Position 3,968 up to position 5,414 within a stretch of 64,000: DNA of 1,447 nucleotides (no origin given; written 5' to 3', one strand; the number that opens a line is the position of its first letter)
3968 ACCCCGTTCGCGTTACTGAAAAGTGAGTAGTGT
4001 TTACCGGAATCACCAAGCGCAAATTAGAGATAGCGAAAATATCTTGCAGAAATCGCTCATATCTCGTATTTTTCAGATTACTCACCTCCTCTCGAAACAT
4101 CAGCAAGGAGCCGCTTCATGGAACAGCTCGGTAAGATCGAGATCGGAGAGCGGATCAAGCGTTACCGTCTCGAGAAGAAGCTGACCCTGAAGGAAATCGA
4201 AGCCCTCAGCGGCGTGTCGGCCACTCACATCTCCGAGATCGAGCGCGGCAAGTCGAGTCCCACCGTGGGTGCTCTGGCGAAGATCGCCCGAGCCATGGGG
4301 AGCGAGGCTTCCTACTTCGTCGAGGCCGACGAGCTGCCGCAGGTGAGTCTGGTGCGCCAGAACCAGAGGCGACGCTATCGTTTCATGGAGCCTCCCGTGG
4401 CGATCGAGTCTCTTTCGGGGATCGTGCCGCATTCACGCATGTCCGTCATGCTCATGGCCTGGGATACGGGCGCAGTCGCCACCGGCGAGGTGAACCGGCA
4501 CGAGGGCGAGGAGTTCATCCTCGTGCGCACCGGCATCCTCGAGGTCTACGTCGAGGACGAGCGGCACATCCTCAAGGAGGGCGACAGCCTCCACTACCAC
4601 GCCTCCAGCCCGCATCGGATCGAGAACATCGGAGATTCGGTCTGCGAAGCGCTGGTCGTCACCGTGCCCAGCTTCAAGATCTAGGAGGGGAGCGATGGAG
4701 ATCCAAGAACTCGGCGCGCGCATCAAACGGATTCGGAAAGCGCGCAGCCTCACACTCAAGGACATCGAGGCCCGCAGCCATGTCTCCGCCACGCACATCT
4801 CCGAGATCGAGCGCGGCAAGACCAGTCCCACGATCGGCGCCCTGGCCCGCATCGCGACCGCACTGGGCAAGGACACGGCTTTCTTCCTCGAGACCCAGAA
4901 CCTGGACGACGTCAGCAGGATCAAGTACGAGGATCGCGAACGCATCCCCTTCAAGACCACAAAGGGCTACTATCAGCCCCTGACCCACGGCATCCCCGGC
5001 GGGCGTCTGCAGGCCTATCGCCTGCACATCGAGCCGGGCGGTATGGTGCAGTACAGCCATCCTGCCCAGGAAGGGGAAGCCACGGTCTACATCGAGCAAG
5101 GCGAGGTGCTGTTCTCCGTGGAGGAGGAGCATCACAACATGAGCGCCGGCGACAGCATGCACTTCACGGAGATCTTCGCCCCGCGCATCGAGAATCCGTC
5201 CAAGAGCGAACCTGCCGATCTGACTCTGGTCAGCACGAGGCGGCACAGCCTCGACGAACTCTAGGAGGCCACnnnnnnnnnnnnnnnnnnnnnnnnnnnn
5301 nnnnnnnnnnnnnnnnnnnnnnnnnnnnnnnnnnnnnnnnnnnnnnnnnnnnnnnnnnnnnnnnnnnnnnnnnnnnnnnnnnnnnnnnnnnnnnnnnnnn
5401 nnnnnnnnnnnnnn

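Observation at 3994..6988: AT-rich promoter island driving a tight operon: two paralogous XRE-HTH/cupin regulators, DUF1844, and a beta-barrel/TSP3 calcium-binding protein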

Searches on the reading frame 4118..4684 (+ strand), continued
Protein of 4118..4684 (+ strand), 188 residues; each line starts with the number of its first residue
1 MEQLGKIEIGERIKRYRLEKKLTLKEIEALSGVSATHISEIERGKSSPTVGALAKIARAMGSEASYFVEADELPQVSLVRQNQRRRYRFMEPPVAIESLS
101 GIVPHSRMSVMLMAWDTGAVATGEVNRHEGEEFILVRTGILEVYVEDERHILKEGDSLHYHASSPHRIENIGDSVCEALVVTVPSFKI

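Call 26: find_related_loci(query=A2, collection=genome_contigs, flank=5000)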
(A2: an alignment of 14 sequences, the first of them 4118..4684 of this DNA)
Query A2 (188 aa) in genome_contigs; peptide patterns used: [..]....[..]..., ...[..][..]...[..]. (x = any residue, [..] = any of these).
247 stretches matched a pattern; 241 encode a relative of the query (tblastn E <= 1e-3); the best 80 are kept; 80 distinct loci.
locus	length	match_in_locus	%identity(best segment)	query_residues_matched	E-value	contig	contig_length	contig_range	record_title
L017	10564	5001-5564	88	1-188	2e-110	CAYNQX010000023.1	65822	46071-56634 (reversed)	MAG TPA_asm: uncultured bacterium isolate binchicken_co97_412 genome assembly, contig: NODE_1603_length_65822_cov_39.443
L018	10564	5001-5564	86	1-188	6e-109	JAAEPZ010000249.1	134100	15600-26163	MAG: bacterium isolate Gpa_5 GpaG_CONTIG1265534, whole genome shotgun sequence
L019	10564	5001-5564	84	1-188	2e-106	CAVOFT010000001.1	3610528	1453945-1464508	MAG: uncultured bacterium isolate MFD09964.bin.1.74 genome assembly, contig: contig_1130, whole genome shotgun sequence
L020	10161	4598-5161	80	1-188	6e-103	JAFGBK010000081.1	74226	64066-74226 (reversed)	MAG: Candidatus Krumholzibacteriota bacterium isolate Zod_Metabat.1031 k87_3742324, whole genome shotgun sequence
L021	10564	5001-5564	76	1-188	4e-94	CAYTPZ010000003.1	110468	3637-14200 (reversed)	MAG TPA_asm: uncultured bacterium isolate binchicken_co97_500 genome assembly, contig: NODE_462_length_110468_cov_161.17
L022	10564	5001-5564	75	1-188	2e-93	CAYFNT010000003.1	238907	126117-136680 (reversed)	MAG TPA_asm: uncultured bacterium isolate ERP019367_co2_63 genome assembly, contig: NODE_44_length_238907_cov_16.311222,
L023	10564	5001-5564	75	1-188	4e-93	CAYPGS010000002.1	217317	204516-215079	MAG TPA_asm: uncultured bacterium isolate SRP167671_co2_56 genome assembly, contig: NODE_32_length_217317_cov_59.124476,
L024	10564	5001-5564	74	1-188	2e-92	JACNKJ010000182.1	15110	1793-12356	MAG: bacterium isolate NIOZ-UU57 NIOZ-UU_NODE_4924_length_15110_cov_5.42723, whole genome shotgun sequence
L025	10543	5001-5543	51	8-188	9e-58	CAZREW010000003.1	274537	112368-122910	MAG TPA_asm: uncultured bacterium isolate binchicken_co150_728 genome assembly, contig: NODE_15_length_274537_cov_12.194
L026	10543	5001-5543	50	8-188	1e-57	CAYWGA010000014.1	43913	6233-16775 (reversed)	MAG TPA_asm: uncultured bacterium isolate SRP155585_co1_221 genome assembly, contig: NODE_212_length_43913_cov_8.832049,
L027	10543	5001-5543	50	8-188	2e-57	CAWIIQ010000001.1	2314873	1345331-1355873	MAG: Candidatus Krumholzibacteria bacterium isolate MFD03804.bin.1.34 genome assembly, contig: contig_15583, whole genom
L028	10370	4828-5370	50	8-188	3e-57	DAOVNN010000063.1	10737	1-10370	MAG TPA_asm: Candidatus Krumholzibacteriota bacterium isolate CSMAG_1498 CSMAG_1498_k141_1213096_length_10737_cov_12.000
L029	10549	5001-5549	49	6-188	4e-57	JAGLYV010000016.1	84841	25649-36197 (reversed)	MAG: Candidatus Krumholzibacteriia bacterium isolate RS_13_38 ZL320.bin.38.fa_16, whole genome shotgun sequence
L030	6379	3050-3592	49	8-188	5e-57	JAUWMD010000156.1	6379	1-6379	MAG: Candidatus Krumholzibacteriota bacterium isolate CSMAG_2389 CSMAG_2389_k141_30787_length_6379_cov_7.0000, whole gen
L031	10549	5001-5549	50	6-188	1e-56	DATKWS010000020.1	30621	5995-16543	MAG TPA_asm: Patescibacteria group bacterium isolate SMAG_U14169 k141_4835855, whole genome shotgun sequence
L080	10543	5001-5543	45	7-186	6e-45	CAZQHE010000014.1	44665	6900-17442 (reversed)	MAG TPA_asm: uncultured bacterium isolate binchicken_co15_208 genome assembly, contig: NODE_271_length_44665_cov_5.87166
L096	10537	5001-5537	41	7-186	4e-40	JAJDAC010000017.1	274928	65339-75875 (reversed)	MAG: Candidatus Krumholzibacteriota bacterium isolate OFTM315 OFTM315_16, whole genome shotgun sequence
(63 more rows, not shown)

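Call 31: search_protein_families(library=pfam, proteins=[L009:8057-9931:+, L014:7145-9061:+, L007:7482-8432:+, L013:7278-8786:+], max_evalue=10)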
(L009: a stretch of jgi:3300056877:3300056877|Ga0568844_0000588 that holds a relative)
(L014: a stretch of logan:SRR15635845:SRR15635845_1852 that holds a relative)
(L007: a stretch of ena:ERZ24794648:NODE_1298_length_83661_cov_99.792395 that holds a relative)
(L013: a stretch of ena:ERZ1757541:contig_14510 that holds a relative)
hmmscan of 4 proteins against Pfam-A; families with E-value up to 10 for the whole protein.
L009:8057-9931:+ (624 aa): 6 families
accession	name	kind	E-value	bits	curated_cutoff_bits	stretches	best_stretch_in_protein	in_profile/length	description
PF00691.25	OmpA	-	3.1e-27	95.2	27.2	1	522-616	2-98/98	OmpA family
PF02412.23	TSP_3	-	1.6e-06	28.1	25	5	341-360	14-33/36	Thrombospondin type 3 repeat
PF05359.17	DUF748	-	0.00027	19.6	50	2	517-560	878-921/1037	Domain of Unknown Function (DUF748)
PF01389.23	OmpA_membrane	-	0.02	15.1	21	1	246-301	124-179/180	OmpA-like transmembrane domain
PF13505.12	OMP_b-brl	-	0.34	11.5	28.7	1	167-294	79-171/175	Outer membrane protein beta-barrel domain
PF03380.19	DUF282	-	8.2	6.9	22.8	0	347-360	17-30/38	Caenorhabditis protein of unknown function, DUF282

L014:7145-9061:+ (638 aa): 5 families
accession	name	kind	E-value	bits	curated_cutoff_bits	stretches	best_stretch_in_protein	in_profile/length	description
PF00691.25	OmpA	-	1e-23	84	27.2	1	536-630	2-98/98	OmpA family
PF02412.23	TSP_3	-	8.5e-08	32.2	25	5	355-374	14-33/36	Thrombospondin type 3 repeat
PF05359.17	DUF748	-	3.8e-05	22.4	50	2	531-575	878-922/1037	Domain of Unknown Function (DUF748)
PF09619.16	YscW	-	0.026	15.3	22.6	1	557-604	33-81/107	Type III secretion system lipoprotein chaperone (YscW)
PF03380.19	DUF282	-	0.47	10.9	22.8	0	495-508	17-30/38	Caenorhabditis protein of unknown function, DUF282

L007:7482-8432:+ (316 aa): 0 families

L013:7278-8786:+ (502 aa): 1 family
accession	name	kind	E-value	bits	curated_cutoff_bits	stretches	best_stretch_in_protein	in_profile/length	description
PF02412.23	TSP_3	-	2.3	8.4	25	2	449-482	1-33/36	Thrombospondin type 3 repeat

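Call 56: search_solved_structures(query=window:4118-4684:+, max_evalue=0.001)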
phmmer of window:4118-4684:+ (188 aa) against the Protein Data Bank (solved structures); distinct sequences matched with E-value up to 0.001: 19.
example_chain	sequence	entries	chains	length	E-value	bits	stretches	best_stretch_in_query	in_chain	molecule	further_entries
1y9q_A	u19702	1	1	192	5.2e-11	45.9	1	5-69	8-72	transcriptional regulator, HTH_3 family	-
3f51_A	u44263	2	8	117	1e-05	28.6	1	6-72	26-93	Clp gene regulator (ClgR)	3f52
9sf2_A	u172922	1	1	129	1.1e-05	28.6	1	9-69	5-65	Transcriptional regulator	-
5tn0_A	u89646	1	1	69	1.8e-05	27.9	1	9-61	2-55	HTH-type transcriptional regulator SinR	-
3qq6_A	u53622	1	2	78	1.9e-05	27.8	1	9-61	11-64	HTH-type transcriptional regulator sinR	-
6jq1_A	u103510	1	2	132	2.8e-05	27.3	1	8-61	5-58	Transcriptional regulator, XRE family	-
1b0n_A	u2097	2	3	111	5.5e-05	26.3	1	9-61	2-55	PROTEIN (SINR PROTEIN) | HTH-TYPE TRANSCRIPTIONAL REGULATOR SINR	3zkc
7zvi_A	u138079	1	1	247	5.5e-05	26.3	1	9-53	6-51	Orf22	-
6rnz_A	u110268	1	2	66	6.1e-05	26.1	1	8-61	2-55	HTH-type transcriptional regulator DdrOC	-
7p4a_A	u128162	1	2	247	6.2e-05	26.1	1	9-53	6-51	Stl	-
2b5a_A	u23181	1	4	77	8.3e-05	25.7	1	7-69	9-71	C.BclI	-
7t5u_A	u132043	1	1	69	0.00014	24.9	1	8-69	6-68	Helix-turn-helix domain-containing protein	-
6rmq_A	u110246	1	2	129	0.00024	24.2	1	9-63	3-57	HTH-type transcriptional regulator DdrOC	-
6rnx_A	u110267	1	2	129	0.00027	24.1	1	9-62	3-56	HTH-type transcriptional regulator DdrOC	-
9u9g_A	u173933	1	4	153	0.00028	24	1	8-74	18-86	XRE family transcriptional regulator, HipB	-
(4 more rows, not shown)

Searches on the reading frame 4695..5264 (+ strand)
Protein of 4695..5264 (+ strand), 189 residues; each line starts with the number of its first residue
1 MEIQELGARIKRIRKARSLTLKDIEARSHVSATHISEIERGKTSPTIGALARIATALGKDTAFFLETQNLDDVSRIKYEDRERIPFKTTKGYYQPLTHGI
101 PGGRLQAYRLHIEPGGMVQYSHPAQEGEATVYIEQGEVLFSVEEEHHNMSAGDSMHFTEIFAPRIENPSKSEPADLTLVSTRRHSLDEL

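Call 4: search_protein_families(library=pfam, proteins=[window:4695-5264:+], max_evalue=0.01)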
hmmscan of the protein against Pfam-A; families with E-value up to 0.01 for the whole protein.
window:4695-5264:+ (189 aa): 8 families
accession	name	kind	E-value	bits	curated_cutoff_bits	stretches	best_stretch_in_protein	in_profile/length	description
PF01381.28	HTH_3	-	5.2e-13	49.3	23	1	10-63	1-54/55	Helix-turn-helix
PF13560.12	HTH_31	-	2.5e-12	47.4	27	1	5-58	1-55/64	Helix-turn-helix domain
PF12844.13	HTH_19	-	6e-08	32.9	30.2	1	7-60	1-54/64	Helix-turn-helix domain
PF07883.17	Cupin_2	-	7.3e-08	32.5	27.2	1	110-175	3-65/70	Cupin domain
PF13744.12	HTH_37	-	0.00018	21.7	27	1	5-60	18-74/80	Helix-turn-helix domain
PF13443.12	HTH_26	-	0.00029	21.5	22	1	9-58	1-51/63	Cro/C1-type HTH DNA-binding domain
PF13413.12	HTH_25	-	0.0013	19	24.6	1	11-44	3-36/62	Helix-turn-helix domain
PF05899.18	Cupin_3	-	0.0028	17.8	23.5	1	107-158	9-57/74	EutQ-like cupin domain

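Call 5: search_protein_families(library=ncbifam, proteins=[window:4695-5264:+], max_evalue=0.01)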
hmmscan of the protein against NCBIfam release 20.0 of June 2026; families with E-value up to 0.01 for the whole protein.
window:4695-5264:+ (189 aa): 16 families
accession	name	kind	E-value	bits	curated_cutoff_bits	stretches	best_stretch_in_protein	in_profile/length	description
NF006015.0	PRK08154.1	subfamily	5.6e-10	38.9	204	1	4-69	29-94/314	anaerobic benzoate catabolism transcriptional regulator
TIGR03070.1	couple_hipB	subfamily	9e-10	38.4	71.65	1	5-58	2-55/58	type II toxin-antitoxin system Y4mF family antitoxin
NF007408.0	PRK09943.1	equivalog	1.3e-08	34.6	211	1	6-157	8-158/185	HTH-type transcriptional regulator PuuR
NF010465.0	PRK13890.1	equivalog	3e-08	33.8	96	1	10-73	10-73/121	conjugal transfer protein TrbA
NF041951.1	phage_RstR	subfamily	1.4e-06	28.5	80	1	6-62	3-59/108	RstR family transcriptional repressor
NF038139.1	Reg_Aceta_RamB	equivalog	1.6e-05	23.7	700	1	6-70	3-67/465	acetate metabolism transcriptional regulator RamB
NF050094.1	BetDgalsidMYCTU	equivalog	0.00018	21.7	175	1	112-176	43-105/113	beta-D-galactosidase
NF007257.0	PRK09706.1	subfamily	0.00047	20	101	1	2-58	2-58/135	transcriptional repressor DicA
NF041677.1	trans_regClgR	equivalog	0.00049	20.2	170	1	7-58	10-61/113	transcriptional regulator ClgR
NF047948.1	male_kill_WMK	equivalog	0.00089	18.8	300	1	4-69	161-226/300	WO male-killing family protein Wmk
NF046032.1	TransRegSlrRBacil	equivalog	0.0031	17.6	250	1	10-61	6-58/149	HTH-type transcriptional regulator SlrR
TIGR02607.1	antidote_HigA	equivalog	0.0031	17.3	47.7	1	19-76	21-78/81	HigA family addiction module antitoxin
NF040771.1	AAH_UGLYAH2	exception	0.0034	16.6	350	1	107-159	65-117/267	bifunctional allantoicase/(S)-ureidoglycine aminohydrolase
NF008373.0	PRK11171.1-2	equivalog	0.0037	16.5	445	1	106-170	69-133/274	(S)-ureidoglycine aminohydrolase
NF050110.1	TransRegBldD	equivalog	0.0044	16.7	250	1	4-56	7-61/162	transcriptional regulator BldD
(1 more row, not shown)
